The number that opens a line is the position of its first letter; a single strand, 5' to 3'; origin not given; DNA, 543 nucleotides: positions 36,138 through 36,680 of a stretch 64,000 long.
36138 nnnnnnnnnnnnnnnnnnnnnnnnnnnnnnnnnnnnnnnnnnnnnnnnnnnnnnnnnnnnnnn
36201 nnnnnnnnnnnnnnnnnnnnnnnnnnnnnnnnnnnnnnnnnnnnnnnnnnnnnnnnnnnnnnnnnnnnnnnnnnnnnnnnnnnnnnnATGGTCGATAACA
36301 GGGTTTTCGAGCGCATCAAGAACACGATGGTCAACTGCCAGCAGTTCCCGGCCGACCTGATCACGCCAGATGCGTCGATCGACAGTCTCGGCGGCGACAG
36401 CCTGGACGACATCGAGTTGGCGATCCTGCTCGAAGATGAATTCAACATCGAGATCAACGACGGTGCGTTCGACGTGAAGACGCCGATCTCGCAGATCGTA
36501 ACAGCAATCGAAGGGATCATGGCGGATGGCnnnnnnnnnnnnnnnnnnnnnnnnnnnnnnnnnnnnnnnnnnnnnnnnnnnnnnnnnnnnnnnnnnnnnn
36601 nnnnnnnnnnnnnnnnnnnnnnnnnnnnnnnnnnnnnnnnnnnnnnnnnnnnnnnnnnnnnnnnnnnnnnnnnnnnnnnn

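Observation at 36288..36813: Acyl carrier protein homologue adjacent to a GapR homologue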

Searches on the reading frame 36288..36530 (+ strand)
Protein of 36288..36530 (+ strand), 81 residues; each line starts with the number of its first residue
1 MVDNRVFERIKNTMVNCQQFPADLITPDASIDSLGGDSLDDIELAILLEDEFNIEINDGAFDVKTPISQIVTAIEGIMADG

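Call 5: search_protein_families(library=ncbifam, proteins=[window:36288-36530:+], max_evalue=0.1)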
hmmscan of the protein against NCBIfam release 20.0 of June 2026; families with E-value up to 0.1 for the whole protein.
window:36288-36530:+ (81 aa): 14 families
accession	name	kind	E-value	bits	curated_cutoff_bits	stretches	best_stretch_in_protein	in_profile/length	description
NF002148.0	PRK00982.1-2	subfamily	6.8e-12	45.1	71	1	4-75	3-75/79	acyl carrier protein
NF002151.0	PRK00982.1-5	equivalog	5.4e-11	42.5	92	1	6-75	4-74/78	acyl carrier protein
NF002150.0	PRK00982.1-4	subfamily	1e-10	41.7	66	1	1-75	1-76/80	acyl carrier protein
TIGR00517.1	acyl_carrier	equivalog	1.6e-10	40.7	70.45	1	4-74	2-73/77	acyl carrier protein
NF002149.0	PRK00982.1-3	equivalog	1e-09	38.2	106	1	6-69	4-68/78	acyl carrier protein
NF009104.0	PRK12449.1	equivalog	1.9e-07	30.9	70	1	1-70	1-71/80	acyl carrier protein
NF003757.0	PRK05350.1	equivalog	1.2e-05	25.4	65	1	3-80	4-82/83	acyl carrier protein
NF006031.0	PRK08172.1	equivalog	3.9e-05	24.2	76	1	8-72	7-72/82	acyl carrier protein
NF058660.1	cispen_ACP_AmcB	equivalog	3.9e-05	23.7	80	1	20-64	18-63/80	cispentacin biosynthesis acyl carrier protein AmcB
NF005079.0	PRK06508.1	equivalog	0.00012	22.4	83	1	6-56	4-55/93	acyl carrier protein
NF005480.0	PRK07081.1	equivalog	0.00013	21.9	72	1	20-74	17-73/83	acyl carrier protein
NF040636.1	AcpM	exception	0.00055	19.9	146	1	25-77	26-78/93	meromycolate extension acyl carrier protein AcpM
NF041592.1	carboxyl_red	equivalog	0.0016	16.1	1300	1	8-60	644-696/1160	carboxylic acid reductase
NF002147.0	PRK00982.1-1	equivalog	0.0079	16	84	1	21-72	23-75/83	acyl carrier protein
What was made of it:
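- On Housekeeping AcpP (NCBIfam TIGR00517 / PRK00982 equivalogs): Best scores are 45.1 against 71, 42.5 against 92 and 40.7 against 70.45 bits (call 5).
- Closest known: Bacterial type II FAS acyl carrier protein AcpP. Different: Below all NCBIfam AcpP cut-offs, e.g. 40.7 against 70.45 bits for TIGR00517 (call 5).
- Checked: NCBIfam ACP models reach 6.8e-12, but all are below their curated cut-offs (call 5).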

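Call 6: search_protein_families(library=pfam, proteins=[window:36288-36530:+], max_evalue=0.1)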
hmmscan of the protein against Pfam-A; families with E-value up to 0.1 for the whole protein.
window:36288-36530:+ (81 aa): 1 family
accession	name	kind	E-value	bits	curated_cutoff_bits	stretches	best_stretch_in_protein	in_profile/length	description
PF00550.31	PP-binding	-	2.8e-08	34.3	20.8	1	21-68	14-61/67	Phosphopantetheine attachment site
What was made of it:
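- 36288..36533 (+): 81-aa orphan acyl carrier protein, AcpP-like; Ser38 is the predicted 4'-phosphopantetheine site. Pfam PP-binding (call 6).
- Closest known: GapR. Same: The neighbour 36526-36813 is a clear family member (calls 5, 6).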

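Call 7: search_protein_families(library=phrogs, proteins=[window:36288-36530:+], max_evalue=0.01)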
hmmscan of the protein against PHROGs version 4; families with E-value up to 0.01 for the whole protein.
window:36288-36530:+ (81 aa): 5 families
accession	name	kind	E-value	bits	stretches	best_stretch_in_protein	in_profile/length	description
phrog_5934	-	moron, auxiliary metabolic gene and host takeover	4.5e-11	43.8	1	22-78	32-88/93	acyl carrier protein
phrog_4154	-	moron, auxiliary metabolic gene and host takeover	6e-06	27.5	1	23-60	49-86/108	acyl carrier protein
phrog_18343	-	unknown function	0.00057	21.1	1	32-75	92-135/138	-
phrog_27464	-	unknown function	0.0008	20.3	1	22-61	43-82/157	-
phrog_14581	-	unknown function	0.0047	17.9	1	32-60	37-65/85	-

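Call 9: search_dna_similar(query=window:36288-36530:+, collection=phages, mode=protein, max_rows=40, max_evalue=0.001)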
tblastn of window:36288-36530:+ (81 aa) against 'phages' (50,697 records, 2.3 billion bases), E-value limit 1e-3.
Records with a match: 1; places in all: 1; records where one place covers at least 80% of the query: 1.
Best place of each record, by identity: <60% 1.
By first word of the organism name: Rhizobium 1.
By host as written in the record: Sinorhizobium americanum X2_30 1.
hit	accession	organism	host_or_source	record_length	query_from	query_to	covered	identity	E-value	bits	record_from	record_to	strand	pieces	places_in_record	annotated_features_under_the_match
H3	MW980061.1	Rhizobium phage RHph_X2_30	Sinorhizobium americanum X2_30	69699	3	81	98%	45.6%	3e-4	42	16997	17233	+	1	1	acyl carrier protein | hypothetical protein (x2)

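Call 10: get_annotated_region(hit=H3, flank=6000)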
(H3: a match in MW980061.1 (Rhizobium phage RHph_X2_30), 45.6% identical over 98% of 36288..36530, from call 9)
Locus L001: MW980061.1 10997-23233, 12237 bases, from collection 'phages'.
description: Rhizobium phage RHph_X2_30, complete genome.
organism: Rhizobium phage RHph_X2_30 (NCBI taxid 2836126)
taxonomy: Viruses; Duplodnaviria; Heunggongvirae; Uroviricota; Caudoviricetes; Casjensviridae
host: Sinorhizobium americanum X2_30; source: agricultural lands; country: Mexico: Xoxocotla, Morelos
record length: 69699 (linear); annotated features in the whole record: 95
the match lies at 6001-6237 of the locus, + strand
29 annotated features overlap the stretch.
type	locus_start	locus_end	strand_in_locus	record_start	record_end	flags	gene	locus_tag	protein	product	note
CDS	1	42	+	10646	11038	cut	-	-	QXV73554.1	hypothetical protein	-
CDS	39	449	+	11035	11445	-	-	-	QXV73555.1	hypothetical protein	-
CDS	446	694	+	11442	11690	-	-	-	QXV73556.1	hypothetical protein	-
CDS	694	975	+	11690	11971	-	-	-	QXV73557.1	hypothetical protein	-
CDS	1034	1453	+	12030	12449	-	-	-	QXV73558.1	hypothetical protein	-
CDS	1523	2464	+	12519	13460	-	-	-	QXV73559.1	protein of unknown function DUF550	-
CDS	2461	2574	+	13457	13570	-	-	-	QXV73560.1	hypothetical protein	-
CDS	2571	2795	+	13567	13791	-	-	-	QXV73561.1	hypothetical protein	-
CDS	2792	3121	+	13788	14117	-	-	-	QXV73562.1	hypothetical protein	-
CDS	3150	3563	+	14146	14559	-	-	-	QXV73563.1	putative nucleoside 2-deoxyribosyltransferase protein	GO_function: GO:0050144 - nucleoside deoxyribosyltransferase activity; GO_function: GO:0070694 - deoxyribonucleoside ...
CDS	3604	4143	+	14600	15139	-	-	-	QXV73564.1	helix-turn-helix transcriptional regulator protein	GO_component: GO:0005622 - intracellular; GO_function: GO:0000156 - two-component response regulator activity; ...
CDS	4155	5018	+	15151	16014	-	-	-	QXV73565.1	thymidylate synthase protein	GO_function: GO:0004799 - thymidylate synthase activity; GO_process: GO:0006231 - dTMP biosynthetic process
CDS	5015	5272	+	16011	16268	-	-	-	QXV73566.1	hypothetical protein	-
CDS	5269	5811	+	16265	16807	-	-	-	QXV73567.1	hypothetical protein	-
CDS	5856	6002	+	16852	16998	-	-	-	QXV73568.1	hypothetical protein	-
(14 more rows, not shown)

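Call 18: find_homologous_proteins(query=window:36288-36530:+, max_evalue=0.001)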
Query window:36288-36530:+ (81 aa): 12 proteins with E <= 0.001 among 12 candidates.
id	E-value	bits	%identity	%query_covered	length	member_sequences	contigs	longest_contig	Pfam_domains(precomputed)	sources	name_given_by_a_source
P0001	1.5e-44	167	100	100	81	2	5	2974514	PF00550.32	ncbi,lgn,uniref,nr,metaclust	ncbi:acyl carrier protein [Agrobacterium radiobacter]|uniref:acyl carrier protein n=1 Tax=Agrobacter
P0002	1.2e-40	154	91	100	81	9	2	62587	PF00550.32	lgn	-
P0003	7.0e-36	139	83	100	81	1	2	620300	PF00550.32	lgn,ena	-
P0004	4.2e-35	137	100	84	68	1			PF00550.32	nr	nr:phosphopantetheine-binding protein [Agrobacterium tumefaciens]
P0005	5.5e-35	136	81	100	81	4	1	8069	PF00550.32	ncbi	-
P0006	3.8e-33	131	78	100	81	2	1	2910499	PF00550.32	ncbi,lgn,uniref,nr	ncbi:acyl carrier protein [Agrobacterium tumefaciens]|uniref:Acyl carrier protein n=1 Tax=Agrobacter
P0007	6.0e-31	124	77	95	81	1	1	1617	PF00550.32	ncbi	-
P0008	2.7e-29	118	68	96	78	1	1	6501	PF00550.32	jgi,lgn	jgi:acyl carrier protein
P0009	5.6e-27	111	72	93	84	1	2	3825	PF00550.32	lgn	-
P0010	9.1e-26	107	68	91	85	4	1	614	PF00550.32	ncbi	-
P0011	1.2e-25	107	69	96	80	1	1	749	PF00550.32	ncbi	-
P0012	5.1e-25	105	64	93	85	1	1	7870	PF00550.32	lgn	-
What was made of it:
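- On GapR / DUF2312 (PF10073): The host is Agrobacterium (call 18).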

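Call 19: find_related_loci(query=window:36288-36530:+, collection=viral_contigs, flank=6000)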
Query window:36288-36530:+ (81 aa) in viral_contigs; peptide patterns used: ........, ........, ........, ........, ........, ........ (x = any residue, [..] = any of these).
17 stretches matched a pattern; 1 encode a relative of the query (tblastn E <= 1e-3); 1 distinct loci.
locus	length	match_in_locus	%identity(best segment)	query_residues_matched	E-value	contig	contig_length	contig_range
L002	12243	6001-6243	90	1-81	2e-49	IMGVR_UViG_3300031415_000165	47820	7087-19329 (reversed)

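Call 21: find_encoding_contigs(protein=P0001, flank=10000, max_places=4)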
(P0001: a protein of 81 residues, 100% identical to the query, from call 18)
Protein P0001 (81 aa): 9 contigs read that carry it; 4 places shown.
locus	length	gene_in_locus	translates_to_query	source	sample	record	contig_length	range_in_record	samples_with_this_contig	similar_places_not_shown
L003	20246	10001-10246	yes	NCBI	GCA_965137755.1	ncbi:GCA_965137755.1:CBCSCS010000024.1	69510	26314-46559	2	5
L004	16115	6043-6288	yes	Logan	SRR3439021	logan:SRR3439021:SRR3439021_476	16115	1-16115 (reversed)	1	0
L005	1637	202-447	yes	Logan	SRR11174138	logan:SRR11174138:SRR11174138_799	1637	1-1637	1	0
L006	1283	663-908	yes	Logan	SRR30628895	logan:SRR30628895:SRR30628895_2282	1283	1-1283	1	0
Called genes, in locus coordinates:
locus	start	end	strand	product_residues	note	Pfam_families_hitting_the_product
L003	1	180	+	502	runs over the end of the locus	-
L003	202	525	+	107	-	PF00486:Trans_reg_C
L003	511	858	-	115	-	-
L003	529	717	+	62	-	-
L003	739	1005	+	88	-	-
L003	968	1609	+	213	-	-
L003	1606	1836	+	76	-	-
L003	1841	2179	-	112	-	-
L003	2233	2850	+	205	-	PF02796:HTH_7 (faint), PF13384:HTH_23 (faint), PF13936:HTH_38 (faint), PF13518:HTH_28 (faint), PF13542:HTH_Tnp_ISL3 (faint), PF07750:GcrA (weak)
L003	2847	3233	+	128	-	-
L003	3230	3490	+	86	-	-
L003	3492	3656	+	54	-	-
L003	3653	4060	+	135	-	-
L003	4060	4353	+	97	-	PF26092:T4_Y16D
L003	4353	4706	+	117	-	-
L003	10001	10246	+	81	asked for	PF00550:PP-binding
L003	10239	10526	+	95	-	PF10073:GapR_DNA-bd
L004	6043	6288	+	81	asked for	PF00550:PP-binding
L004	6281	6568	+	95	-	PF10073:GapR_DNA-bd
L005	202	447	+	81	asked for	PF00550:PP-binding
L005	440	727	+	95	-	PF10073:GapR_DNA-bd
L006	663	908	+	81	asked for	PF00550:PP-binding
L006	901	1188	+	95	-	PF10073:GapR_DNA-bd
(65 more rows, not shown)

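Call 23: find_related_loci(query=A2, collection=viral_contigs, flank=6000)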
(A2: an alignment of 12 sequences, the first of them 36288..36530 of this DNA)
Query A2 (81 aa) in viral_contigs; peptide patterns used: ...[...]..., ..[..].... (x = any residue, [..] = any of these).
260 stretches matched a pattern; 21 encode a relative of the query (tblastn E <= 1e-3); 21 distinct loci.
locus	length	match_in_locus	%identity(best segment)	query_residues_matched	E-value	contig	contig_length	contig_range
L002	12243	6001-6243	90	1-81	4e-48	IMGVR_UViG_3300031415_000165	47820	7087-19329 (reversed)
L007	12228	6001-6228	46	6-81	8e-20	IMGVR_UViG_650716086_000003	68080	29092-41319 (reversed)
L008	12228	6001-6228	38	6-80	2e-12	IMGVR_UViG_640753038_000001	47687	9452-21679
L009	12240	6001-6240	30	1-79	4e-8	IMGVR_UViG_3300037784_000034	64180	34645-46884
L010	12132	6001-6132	48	31-74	2e-7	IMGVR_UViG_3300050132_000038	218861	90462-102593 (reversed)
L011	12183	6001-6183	44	8-58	2e-7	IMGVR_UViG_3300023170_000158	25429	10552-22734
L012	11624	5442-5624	44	8-58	2e-7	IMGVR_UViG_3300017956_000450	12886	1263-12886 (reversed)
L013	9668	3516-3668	45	9-58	6e-7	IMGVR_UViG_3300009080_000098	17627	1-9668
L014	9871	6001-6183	43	8-58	9e-7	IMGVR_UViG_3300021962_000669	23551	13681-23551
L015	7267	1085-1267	43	8-58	9e-7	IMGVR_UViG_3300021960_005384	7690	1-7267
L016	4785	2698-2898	40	2-58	1e-6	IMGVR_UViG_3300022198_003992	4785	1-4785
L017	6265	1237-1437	40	2-58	1e-6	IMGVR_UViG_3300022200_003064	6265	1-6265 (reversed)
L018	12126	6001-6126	51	20-65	3e-6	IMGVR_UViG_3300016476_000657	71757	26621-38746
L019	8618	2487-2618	43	31-77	4e-6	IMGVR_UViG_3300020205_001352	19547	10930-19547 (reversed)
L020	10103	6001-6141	44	5-58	4e-6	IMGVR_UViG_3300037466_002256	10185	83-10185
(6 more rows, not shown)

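Call 24: find_related_loci(query=A2, collection=genome_contigs, flank=6000)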
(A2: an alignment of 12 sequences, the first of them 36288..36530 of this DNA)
Query A2 (81 aa) in genome_contigs; peptide patterns used: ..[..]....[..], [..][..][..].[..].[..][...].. (x = any residue, [..] = any of these).
600 stretches matched a pattern (row limit reached: there are more); 389 encode a relative of the query (tblastn E <= 1e-3); the best 80 are kept; 80 distinct loci.
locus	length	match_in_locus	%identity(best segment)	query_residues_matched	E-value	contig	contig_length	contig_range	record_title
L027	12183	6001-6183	46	1-60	1e-12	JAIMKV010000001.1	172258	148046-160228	MAG: Myxosarcina sp. GA_180221_E-2-1-MAG-40_15 NODE_14_length_172301_cov_9.873954, whole genome shotgun sequence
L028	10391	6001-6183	44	1-60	4e-12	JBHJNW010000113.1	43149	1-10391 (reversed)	MAG: Pleurocapsa sp. isolate al_S4C427_1 S4Ck119_492798, whole genome shotgun sequence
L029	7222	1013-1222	41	6-74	8e-12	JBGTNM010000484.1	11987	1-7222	MAG: Microcystaceae cyanobacterium isolate JTS-RE388 k141_404361, whole genome shotgun sequence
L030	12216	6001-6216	42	2-76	5e-11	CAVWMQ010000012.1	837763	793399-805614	MAG: uncultured delta proteobacterium isolate MFD01248.bin.1.68 genome assembly, contig: contig_6181, whole genome shotg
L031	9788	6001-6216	42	2-76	5e-11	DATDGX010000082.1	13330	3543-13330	MAG TPA_asm: Candidatus Binataceae bacterium isolate SMAG_U263 k141_460753, whole genome shotgun sequence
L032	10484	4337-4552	42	2-76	1e-10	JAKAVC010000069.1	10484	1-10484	MAG: Deltaproteobacteria bacterium isolate YP3.bin70 NODE_8046_length_10484_cov_2.53442, whole genome shotgun sequence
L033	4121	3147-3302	52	8-58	2e-10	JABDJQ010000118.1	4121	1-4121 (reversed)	MAG: Gemmatimonadetes bacterium isolate SS_bin_27 k127_1420712, whole genome shotgun sequence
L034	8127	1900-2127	37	1-75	2e-10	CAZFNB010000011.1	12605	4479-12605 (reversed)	MAG TPA_asm: uncultured Bifidobacterium sp. isolate binchicken_co396_275 genome assembly, contig: NODE_6424_length_12605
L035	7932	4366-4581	41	2-76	2e-10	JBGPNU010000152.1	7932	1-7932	MAG: Candidatus Binatus sp. isolate OBJ_0618_7090110_207 k141_9666593_length_7932_cov_25.2545, whole genome shotgun sequ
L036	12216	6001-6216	41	2-76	2e-10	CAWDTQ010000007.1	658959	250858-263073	MAG: uncultured delta proteobacterium isolate MFD05377.bin.2.158 genome assembly, contig: contig_15753, whole genome sho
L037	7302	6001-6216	41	2-76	3e-10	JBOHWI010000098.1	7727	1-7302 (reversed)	MAG: Candidatus Binatus sp. isolate TC-B3_metawrap_bin.1 k127_288841, whole genome shotgun sequence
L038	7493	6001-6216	41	2-76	3e-10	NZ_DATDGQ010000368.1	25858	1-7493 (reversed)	MAG: Candidatus Binatus sp. isolate SMAG_U256 k141_398060, whole genome shotgun sequence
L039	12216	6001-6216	41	2-76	3e-10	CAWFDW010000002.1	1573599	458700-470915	MAG: uncultured delta proteobacterium isolate MFD05513.bin.2.169 genome assembly, contig: contig_18592, whole genome sho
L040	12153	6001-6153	53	9-58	3e-10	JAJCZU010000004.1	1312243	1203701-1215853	MAG: Candidatus Eisenbacteria bacterium isolate OFTM309 OFTM309_3, whole genome shotgun sequence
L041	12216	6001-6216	41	2-76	3e-10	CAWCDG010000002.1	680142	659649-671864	MAG: uncultured delta proteobacterium isolate MFD09286.bin.2.99 genome assembly, contig: contig_16316, whole genome shot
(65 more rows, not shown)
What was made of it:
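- Tried and rejected: Genome_contigs scan with the ACP alignment (call 24): swamped by ordinary cellular ACPs, because the patterns chosen were generic.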

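Call 40: search_solved_structures(query=A2, max_evalue=0.001, show_alignments=2)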
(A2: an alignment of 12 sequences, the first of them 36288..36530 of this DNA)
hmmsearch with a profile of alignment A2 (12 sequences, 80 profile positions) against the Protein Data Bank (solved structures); distinct sequences matched with E-value up to 0.001: 105 (the best 60 are shown).
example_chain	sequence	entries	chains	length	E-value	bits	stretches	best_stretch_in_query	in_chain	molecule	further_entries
1x3o_A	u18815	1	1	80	7.7e-15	57.9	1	1-77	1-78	acyl carrier protein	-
2n57_A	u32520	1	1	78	2.6e-14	56.2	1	7-75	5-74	Acyl carrier protein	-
7ar9_T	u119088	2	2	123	1.1e-13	54.2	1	4-73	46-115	SDAP1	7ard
2ehs_A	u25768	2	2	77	4.2e-13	52.3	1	8-76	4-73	Acyl carrier protein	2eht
8jfn_B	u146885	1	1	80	5.6e-13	51.9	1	5-75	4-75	Acyl carrier protein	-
1l0i_A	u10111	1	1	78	6.3e-13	51.8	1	5-77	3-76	Acyl carrier protein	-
8jfg_G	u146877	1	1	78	7.5e-13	51.5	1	6-75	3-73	Acyl carrier protein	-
8jfh_E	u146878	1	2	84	8.2e-13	51.4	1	6-75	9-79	Acyl carrier protein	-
4zjb_G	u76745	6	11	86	8.9e-13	51.3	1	6-75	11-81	Acyl carrier protein | Acyl carrier protein,Acyl carrier protein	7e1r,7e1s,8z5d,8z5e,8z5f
5h9g_A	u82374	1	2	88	9.6e-13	51.2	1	6-75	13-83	Acyl carrier protein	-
5vcb_f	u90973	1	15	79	1.1e-12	51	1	5-77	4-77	Acyl carrier protein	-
4ihf_G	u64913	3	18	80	1.1e-12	51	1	5-77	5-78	Acyl carrier protein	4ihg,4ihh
6n3p_G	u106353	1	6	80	1.2e-12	50.9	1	5-77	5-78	Acyl carrier protein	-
9ka7_C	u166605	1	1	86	1.3e-12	50.8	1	5-77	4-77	Acyl carrier protein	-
1l0h_A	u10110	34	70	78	1.4e-12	50.7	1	5-77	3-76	ACYL CARRIER PROTEIN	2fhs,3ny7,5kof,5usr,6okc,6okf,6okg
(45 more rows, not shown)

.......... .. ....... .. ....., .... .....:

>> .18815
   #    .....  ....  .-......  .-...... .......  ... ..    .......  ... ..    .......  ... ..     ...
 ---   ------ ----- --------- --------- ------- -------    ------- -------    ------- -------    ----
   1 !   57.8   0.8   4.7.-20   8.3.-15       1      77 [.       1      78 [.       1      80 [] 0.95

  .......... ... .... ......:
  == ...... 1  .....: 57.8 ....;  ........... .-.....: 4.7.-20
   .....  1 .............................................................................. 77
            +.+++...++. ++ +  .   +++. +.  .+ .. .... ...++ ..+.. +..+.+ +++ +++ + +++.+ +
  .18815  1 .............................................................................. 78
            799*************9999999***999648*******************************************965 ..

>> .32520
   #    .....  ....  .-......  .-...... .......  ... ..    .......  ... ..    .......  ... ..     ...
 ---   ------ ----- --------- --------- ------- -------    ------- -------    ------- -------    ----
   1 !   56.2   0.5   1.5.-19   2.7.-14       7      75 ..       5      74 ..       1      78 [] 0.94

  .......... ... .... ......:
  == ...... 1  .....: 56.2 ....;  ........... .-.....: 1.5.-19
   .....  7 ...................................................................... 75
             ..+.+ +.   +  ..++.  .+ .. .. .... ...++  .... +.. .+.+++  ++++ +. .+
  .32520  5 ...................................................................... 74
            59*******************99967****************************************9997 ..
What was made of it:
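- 36288..36533 (+): PDB profile search: best hits are Thermus ACP 1x3o and Brucella AcpP 2n57 (call 40).
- On Acyl carrier protein / PP-binding superfamily (PF00550): A profile of the clade hits 105 PDB ACP sequences at E up to 0.001 (call 40).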

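Call 43: search_protein_families(library=padloc, proteins=[window:36288-36530:+], max_evalue=0.01)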
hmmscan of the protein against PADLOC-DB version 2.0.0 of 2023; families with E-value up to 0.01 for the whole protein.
window:36288-36530:+ (81 aa): 0 families

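Call 44: find_encoding_contigs(protein=P0012, flank=8000, max_places=2)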
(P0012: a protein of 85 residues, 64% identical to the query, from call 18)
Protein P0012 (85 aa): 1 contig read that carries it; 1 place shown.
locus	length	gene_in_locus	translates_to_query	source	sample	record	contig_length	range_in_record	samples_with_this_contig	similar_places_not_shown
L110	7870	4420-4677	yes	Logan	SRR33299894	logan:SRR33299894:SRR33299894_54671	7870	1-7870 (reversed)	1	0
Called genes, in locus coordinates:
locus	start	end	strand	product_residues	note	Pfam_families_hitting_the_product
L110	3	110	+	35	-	?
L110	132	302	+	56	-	-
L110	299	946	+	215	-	PF02796:HTH_7 (faint), PF13936:HTH_38 (faint), PF13384:HTH_23 (faint), PF13518:HTH_28 (faint), PF25787:HTH_SB (faint), PF07750:GcrA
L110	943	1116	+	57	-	-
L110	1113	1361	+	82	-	-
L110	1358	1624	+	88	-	-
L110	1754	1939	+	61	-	-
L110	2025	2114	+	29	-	-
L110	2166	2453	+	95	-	-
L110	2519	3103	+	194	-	-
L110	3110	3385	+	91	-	-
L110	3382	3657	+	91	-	-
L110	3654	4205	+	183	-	-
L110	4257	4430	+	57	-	-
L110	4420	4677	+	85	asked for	PF00550:PP-binding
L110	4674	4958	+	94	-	PF10073:GapR_DNA-bd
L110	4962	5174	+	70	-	-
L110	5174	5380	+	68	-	-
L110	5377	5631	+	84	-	-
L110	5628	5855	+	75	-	-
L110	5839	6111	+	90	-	-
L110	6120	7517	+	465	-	PF01555:N6_N4_Mtase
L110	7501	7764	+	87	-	-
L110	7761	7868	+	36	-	?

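Call 45: find_encoding_contigs(protein=P0008, flank=8000, max_places=2)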
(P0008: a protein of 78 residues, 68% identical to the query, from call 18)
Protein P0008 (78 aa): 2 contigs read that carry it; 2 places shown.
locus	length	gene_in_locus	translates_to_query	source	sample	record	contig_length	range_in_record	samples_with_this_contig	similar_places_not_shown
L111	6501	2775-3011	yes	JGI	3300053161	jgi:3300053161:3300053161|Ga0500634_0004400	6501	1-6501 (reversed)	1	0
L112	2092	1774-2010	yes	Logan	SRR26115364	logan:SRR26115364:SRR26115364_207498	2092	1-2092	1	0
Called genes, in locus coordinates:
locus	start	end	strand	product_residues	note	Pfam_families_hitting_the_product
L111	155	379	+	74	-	-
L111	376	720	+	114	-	-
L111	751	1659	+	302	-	PF02511:Thy1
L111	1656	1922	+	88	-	-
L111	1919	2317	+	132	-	PF11753:DUF3310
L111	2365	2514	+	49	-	-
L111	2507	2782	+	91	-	-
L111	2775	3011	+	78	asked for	PF00550:PP-binding (weak)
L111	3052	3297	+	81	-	PF10073:GapR_DNA-bd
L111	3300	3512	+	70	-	-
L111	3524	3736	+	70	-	-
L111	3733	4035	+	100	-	-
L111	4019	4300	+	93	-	-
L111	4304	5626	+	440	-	PF01555:N6_N4_Mtase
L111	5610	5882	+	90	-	-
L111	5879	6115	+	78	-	-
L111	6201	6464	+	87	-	-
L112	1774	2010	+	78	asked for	PF00550:PP-binding (weak)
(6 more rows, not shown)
